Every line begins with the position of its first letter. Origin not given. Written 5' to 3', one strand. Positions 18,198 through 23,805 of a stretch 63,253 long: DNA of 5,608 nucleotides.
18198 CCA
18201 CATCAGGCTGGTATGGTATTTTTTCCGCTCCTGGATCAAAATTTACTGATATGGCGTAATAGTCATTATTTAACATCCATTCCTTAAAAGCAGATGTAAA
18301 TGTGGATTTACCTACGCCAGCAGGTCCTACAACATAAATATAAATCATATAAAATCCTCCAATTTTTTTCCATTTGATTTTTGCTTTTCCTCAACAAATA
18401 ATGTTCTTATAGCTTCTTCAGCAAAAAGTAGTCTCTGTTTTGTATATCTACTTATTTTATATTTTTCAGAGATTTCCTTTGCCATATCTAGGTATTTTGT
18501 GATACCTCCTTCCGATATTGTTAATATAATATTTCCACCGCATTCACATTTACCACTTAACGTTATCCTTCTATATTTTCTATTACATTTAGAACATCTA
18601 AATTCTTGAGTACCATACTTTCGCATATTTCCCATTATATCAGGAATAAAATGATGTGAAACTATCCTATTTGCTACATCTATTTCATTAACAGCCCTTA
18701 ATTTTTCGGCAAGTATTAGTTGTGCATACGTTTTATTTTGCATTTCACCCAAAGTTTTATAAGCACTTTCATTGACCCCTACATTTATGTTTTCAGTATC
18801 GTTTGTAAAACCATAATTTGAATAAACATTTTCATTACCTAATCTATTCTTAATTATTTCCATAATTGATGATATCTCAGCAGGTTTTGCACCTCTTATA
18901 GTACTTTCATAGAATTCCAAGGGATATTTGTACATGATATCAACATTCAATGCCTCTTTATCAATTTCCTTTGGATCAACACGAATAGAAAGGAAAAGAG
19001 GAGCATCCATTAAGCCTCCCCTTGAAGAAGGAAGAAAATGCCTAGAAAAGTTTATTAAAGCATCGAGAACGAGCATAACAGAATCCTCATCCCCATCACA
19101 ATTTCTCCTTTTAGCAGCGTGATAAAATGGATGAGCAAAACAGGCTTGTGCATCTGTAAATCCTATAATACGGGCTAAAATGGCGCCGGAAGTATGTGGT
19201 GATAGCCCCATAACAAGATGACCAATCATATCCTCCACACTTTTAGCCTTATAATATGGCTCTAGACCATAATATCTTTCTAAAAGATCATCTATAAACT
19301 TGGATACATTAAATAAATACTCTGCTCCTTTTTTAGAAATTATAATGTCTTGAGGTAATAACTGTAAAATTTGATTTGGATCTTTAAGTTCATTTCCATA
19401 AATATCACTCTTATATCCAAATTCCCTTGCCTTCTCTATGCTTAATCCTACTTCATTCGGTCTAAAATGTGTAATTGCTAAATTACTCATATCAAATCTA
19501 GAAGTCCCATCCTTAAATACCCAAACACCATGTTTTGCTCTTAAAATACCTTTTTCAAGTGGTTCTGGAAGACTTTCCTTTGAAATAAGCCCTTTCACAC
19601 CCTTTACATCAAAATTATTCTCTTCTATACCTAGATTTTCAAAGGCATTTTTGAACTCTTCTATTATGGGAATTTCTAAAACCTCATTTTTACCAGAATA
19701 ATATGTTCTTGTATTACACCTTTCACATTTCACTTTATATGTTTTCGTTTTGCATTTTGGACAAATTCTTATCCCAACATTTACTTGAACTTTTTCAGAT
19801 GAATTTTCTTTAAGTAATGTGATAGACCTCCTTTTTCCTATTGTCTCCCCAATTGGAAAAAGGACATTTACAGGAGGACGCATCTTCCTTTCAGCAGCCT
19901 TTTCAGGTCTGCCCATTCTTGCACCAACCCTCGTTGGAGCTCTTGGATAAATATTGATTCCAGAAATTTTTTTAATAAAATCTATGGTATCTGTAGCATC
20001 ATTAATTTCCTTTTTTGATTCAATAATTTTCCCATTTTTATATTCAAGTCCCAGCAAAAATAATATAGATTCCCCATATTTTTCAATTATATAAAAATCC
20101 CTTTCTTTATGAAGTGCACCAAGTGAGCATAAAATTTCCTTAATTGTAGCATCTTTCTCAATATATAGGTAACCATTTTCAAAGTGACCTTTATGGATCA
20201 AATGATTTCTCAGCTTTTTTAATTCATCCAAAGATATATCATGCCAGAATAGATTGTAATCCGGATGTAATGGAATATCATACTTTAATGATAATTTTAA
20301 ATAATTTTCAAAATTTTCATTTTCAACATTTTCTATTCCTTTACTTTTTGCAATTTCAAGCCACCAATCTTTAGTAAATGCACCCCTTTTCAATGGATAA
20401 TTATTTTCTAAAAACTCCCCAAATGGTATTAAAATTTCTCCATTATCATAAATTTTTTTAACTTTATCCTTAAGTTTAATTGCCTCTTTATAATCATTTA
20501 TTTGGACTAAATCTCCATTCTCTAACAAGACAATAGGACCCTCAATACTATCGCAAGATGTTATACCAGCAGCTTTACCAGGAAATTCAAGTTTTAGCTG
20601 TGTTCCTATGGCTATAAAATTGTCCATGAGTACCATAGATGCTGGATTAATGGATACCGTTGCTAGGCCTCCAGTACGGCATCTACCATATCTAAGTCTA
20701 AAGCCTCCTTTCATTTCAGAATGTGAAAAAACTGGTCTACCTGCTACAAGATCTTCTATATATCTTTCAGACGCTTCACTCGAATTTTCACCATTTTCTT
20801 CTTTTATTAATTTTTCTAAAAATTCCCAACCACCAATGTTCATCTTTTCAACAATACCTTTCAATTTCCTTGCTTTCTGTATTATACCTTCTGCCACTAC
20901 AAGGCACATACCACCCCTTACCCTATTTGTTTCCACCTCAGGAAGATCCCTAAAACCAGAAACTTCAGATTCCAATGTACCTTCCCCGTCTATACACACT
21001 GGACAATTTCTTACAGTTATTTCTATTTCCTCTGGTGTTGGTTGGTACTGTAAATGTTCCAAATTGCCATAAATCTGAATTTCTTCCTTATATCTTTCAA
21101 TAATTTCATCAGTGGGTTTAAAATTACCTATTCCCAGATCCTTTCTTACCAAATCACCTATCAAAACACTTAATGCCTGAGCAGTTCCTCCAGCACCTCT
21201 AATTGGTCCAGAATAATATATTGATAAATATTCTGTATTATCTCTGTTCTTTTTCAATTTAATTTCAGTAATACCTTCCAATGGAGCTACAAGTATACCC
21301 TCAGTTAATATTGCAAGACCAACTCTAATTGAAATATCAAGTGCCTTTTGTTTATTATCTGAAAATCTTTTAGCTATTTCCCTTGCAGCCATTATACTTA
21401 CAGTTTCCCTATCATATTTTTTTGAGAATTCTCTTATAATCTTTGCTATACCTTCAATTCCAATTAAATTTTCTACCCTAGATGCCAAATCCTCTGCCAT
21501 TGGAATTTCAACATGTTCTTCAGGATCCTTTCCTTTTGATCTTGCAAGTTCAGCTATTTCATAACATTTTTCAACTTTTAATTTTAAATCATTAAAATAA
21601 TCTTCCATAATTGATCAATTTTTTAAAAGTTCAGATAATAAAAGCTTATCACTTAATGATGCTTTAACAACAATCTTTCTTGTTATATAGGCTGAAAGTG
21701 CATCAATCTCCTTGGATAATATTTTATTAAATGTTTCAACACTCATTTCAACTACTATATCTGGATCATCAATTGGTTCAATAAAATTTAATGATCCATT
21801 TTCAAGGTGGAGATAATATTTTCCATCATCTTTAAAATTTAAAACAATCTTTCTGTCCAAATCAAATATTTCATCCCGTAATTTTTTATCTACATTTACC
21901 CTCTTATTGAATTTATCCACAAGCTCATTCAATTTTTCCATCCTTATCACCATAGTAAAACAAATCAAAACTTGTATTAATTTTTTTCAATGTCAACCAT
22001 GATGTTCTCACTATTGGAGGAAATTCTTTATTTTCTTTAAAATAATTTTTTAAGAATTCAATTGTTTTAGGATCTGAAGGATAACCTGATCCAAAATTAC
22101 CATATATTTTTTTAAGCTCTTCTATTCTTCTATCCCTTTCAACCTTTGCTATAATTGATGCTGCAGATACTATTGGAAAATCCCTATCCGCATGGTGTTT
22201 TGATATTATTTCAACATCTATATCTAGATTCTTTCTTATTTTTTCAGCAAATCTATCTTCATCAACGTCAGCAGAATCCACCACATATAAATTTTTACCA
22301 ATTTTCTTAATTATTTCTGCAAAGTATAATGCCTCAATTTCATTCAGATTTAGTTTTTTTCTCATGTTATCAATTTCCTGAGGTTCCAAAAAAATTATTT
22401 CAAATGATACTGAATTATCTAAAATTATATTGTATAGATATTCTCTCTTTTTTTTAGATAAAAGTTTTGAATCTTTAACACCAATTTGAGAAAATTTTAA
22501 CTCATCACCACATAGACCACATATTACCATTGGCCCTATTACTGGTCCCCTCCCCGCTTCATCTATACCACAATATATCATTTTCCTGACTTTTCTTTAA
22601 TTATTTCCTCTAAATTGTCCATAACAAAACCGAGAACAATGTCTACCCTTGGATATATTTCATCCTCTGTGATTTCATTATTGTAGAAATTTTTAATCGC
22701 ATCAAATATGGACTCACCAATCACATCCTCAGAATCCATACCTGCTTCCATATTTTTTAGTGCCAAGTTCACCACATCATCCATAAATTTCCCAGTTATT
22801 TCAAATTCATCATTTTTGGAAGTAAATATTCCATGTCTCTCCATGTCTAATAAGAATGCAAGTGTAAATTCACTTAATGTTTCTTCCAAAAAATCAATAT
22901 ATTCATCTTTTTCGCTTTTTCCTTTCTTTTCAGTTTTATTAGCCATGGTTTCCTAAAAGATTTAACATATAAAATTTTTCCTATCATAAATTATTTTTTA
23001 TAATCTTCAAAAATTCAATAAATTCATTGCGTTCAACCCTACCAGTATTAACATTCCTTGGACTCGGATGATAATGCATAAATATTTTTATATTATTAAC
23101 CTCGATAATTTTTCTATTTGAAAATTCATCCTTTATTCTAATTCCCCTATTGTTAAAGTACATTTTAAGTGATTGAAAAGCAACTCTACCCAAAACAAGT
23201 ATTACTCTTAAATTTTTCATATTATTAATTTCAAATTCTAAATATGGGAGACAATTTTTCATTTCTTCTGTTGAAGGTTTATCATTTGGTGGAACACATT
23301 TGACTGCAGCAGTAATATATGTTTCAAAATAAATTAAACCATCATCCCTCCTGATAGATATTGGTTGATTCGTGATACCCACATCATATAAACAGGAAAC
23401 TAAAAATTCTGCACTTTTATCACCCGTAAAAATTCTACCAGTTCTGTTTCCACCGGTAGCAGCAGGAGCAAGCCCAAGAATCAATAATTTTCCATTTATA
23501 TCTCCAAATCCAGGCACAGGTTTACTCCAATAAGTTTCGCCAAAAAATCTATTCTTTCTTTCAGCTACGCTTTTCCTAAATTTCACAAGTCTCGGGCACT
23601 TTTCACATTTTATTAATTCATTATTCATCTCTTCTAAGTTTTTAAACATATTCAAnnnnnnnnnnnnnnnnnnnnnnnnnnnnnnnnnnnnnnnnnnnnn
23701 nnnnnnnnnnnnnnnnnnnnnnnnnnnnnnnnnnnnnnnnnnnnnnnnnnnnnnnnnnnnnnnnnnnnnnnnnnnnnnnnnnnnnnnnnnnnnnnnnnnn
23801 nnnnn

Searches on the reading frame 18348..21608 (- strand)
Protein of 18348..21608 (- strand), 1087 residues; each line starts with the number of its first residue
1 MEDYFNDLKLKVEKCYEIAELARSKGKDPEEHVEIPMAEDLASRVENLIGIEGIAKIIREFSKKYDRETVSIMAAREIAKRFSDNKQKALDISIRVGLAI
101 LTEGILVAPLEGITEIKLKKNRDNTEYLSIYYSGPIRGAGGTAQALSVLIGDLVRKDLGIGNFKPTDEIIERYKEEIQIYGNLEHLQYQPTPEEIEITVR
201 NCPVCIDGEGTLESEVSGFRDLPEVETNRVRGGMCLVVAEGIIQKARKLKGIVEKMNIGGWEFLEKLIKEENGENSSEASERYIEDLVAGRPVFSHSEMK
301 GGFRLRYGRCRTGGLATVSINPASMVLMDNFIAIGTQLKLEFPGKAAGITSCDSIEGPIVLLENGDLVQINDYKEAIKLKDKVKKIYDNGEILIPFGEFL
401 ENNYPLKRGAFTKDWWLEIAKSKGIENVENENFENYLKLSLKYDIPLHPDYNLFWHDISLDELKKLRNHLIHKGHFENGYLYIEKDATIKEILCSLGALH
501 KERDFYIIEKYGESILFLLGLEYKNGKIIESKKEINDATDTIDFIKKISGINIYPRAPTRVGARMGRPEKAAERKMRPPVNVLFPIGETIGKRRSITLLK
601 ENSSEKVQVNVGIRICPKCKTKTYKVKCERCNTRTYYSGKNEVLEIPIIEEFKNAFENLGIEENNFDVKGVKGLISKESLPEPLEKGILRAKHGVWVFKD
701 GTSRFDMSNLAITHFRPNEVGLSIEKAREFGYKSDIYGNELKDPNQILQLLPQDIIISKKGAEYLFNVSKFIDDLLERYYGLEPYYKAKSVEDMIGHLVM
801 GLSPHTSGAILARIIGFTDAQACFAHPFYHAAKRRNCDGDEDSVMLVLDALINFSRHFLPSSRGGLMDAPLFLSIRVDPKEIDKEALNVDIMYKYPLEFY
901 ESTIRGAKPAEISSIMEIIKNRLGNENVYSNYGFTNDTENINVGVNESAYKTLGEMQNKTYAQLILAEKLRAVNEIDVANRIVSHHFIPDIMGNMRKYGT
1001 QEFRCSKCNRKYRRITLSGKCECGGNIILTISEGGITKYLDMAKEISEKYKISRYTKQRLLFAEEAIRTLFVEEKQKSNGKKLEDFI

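Call 10: search_protein_families(library=pfam, proteins=[window:18348-21608:-], max_evalue=0.001)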
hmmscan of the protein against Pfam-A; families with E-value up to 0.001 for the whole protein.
window:18348-21608:- (1087 aa): 4 families
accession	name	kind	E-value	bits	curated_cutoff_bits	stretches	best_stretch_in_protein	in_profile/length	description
PF24846.1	PolC_DP2_cat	-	2.2e-143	477.1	24.3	1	665-959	5-299/299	DNA polymerase II large subunit DP2, catalytic domain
PF24844.1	PolC_DP2_central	-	1.2e-136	456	24.3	1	273-640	4-362/372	DNA polymerase II large subunit DP2, central domain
PF03833.19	PolC_DP2_N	-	7.2e-116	386.5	24.3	1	3-269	1-270/271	DNA polymerase II large subunit DP2, N-terminal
PF22912.2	zf-DPOE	-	2.5e-06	27.9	21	1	1000-1052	2-53/58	Zinc finger domain of DNA polymerase-epsilon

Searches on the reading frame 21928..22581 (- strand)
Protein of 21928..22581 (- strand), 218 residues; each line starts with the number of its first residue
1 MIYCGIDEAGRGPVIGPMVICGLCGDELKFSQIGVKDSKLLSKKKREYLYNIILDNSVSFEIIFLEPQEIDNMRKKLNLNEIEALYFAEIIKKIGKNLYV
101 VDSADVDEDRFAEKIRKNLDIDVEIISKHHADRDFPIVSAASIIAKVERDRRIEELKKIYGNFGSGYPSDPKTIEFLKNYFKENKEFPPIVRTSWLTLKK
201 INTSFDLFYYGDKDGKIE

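Call 75: search_protein_families(library=pfam, proteins=[window:21928-22581:-], max_evalue=0.00001)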
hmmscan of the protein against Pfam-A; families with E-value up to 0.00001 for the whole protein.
window:21928-22581:- (218 aa): 1 family
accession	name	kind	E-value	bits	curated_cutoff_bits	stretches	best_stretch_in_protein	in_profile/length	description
PF01351.25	RNase_HII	-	1.3e-46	159.5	25.8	1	4-197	1-198/199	Ribonuclease HII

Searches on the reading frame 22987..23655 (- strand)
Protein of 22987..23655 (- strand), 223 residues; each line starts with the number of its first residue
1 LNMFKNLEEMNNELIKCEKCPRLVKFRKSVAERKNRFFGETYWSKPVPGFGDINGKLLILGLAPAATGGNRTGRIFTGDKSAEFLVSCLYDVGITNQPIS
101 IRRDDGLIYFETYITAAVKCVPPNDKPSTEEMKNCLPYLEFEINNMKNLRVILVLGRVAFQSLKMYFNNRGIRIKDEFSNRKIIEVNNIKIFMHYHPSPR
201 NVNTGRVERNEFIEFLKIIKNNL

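Call 75: search_protein_families(library=pfam, proteins=[window:22987-23655:-], max_evalue=0.00001)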
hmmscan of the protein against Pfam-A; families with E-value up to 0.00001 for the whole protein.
window:22987-23655:- (223 aa): 1 family
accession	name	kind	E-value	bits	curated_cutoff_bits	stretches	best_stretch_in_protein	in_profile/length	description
PF03167.25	UDG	-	9.8e-29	100.7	24.3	1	48-217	1-138/141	Uracil DNA glycosylase superfamily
